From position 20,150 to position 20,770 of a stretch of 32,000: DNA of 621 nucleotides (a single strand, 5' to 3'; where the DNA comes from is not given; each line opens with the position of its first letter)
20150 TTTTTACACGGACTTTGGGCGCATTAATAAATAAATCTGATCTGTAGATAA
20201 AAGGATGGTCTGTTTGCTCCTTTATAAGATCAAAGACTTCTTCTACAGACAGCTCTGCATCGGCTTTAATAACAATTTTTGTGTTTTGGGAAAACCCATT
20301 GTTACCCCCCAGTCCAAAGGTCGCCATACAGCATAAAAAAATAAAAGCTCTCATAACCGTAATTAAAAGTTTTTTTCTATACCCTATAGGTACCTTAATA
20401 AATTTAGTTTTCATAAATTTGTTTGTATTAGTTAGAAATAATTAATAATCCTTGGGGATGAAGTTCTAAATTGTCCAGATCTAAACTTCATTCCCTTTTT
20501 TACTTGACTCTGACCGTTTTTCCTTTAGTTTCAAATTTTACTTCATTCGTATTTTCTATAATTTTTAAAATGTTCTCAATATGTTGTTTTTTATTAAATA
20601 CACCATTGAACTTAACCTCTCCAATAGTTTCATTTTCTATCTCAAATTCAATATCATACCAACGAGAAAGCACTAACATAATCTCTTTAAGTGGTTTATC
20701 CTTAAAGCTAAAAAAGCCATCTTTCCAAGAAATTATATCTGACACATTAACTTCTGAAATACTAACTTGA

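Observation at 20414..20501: Candidate cis-antisense sRNA in the fecR-2/susC-2 spacer (plus strand)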

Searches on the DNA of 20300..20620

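Call 21: search_rna_families(source=window, start=20300, end=20620, threshold=evalue, max_evalue=10, show_alignments=3)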
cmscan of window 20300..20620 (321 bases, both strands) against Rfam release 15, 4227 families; matches with E-value up to 10: 5.
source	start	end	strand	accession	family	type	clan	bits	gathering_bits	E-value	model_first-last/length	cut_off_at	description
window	20571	20611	-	RF00154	SNORD63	Gene; snRNA; snoRNA; CD-box;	-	20.4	43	0.23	1-70/70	no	Small nucleolar RNA SNORD63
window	20331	20407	-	RF02077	STnc220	Gene; sRNA;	-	17.3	60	2.4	1-79/79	no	Salmonella enterica sRNA STnc220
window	20453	20542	-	RF01676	P31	Gene; sRNA;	-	14.9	40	2.3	1-82/82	no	Pseudomonas sRNA P31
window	20335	20403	-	RF01770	rimP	Cis-reg; leader;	-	14.6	47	8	1-102/102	no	Gammaprotebacteria rimP leader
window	20337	20356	-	RF02162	XIST_A_REPEAT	Gene; sRNA;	-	11.6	33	9.7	1-37/37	no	XIST RNA A repeat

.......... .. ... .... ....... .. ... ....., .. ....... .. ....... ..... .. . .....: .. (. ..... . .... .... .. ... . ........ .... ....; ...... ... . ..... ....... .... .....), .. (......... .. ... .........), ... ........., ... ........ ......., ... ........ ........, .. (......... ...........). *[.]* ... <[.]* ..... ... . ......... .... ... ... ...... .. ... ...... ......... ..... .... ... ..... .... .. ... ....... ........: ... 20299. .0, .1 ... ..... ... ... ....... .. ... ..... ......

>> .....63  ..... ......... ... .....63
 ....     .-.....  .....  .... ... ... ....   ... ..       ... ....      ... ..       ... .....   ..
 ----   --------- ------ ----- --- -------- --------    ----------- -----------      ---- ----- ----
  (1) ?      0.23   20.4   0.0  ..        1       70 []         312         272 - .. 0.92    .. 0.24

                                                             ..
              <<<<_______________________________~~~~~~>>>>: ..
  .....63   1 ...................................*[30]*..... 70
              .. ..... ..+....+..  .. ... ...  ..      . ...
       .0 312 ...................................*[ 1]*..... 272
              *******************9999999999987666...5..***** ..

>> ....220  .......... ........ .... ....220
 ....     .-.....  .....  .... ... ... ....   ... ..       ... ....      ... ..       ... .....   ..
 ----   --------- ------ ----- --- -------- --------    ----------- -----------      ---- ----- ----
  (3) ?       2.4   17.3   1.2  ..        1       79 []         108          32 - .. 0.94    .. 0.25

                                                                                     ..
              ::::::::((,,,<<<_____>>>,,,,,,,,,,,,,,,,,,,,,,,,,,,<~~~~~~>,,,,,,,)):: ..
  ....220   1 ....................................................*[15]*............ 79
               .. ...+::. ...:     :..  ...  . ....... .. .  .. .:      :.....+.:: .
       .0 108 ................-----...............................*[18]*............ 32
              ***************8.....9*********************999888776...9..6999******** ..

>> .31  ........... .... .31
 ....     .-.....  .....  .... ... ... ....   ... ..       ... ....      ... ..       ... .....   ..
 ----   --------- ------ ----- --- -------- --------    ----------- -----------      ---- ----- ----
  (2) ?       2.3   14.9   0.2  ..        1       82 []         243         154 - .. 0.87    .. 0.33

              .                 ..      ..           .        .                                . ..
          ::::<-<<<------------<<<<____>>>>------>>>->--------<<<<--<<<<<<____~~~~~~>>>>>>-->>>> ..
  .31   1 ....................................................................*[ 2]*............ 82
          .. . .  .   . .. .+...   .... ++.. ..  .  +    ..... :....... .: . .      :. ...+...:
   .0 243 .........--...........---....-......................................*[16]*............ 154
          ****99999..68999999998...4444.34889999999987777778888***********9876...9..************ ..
